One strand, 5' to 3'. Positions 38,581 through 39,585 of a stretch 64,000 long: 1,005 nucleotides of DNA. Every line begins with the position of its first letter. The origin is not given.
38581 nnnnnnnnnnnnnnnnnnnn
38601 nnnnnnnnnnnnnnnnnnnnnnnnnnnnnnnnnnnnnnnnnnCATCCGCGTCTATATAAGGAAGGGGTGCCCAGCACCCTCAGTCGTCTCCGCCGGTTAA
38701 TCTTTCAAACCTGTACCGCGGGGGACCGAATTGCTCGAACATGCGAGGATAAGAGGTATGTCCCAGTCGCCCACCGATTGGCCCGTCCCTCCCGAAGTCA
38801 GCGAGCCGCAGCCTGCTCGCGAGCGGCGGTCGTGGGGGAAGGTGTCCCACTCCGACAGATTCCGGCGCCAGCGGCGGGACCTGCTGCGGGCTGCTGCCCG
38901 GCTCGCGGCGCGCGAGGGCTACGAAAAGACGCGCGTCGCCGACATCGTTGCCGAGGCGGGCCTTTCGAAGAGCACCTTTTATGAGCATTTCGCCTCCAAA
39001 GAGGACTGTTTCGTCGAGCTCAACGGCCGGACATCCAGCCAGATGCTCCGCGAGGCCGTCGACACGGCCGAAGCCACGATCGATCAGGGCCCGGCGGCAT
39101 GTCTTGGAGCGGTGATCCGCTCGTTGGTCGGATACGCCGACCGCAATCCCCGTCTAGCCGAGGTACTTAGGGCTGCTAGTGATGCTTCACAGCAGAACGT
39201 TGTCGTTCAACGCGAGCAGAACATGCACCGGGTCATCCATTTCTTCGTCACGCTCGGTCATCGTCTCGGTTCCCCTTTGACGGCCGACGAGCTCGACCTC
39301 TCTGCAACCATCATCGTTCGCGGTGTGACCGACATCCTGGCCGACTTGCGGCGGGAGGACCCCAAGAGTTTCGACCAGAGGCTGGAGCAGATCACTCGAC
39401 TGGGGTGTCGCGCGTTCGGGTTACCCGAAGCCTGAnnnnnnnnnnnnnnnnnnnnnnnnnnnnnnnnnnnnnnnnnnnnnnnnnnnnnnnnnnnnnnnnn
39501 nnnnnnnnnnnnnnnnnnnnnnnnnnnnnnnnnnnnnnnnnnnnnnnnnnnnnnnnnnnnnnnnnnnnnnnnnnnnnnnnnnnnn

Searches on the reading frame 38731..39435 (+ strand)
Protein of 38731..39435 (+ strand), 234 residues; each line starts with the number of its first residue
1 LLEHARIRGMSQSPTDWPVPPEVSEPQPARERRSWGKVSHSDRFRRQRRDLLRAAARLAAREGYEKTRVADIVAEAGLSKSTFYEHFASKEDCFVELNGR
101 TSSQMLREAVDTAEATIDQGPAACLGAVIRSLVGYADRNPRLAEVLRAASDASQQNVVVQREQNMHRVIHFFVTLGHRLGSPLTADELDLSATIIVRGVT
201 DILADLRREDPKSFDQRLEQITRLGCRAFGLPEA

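Call 13: search_protein_families(library=pfam, proteins=[window:38731-39435:+], max_evalue=0.001)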
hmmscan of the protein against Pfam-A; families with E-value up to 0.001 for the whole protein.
window:38731-39435:+ (234 aa): 1 family
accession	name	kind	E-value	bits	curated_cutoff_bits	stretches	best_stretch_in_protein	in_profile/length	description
PF00440.29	TetR_N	-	4.3e-16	58.9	24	1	51-97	1-47/47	Bacterial regulatory proteins, tetR family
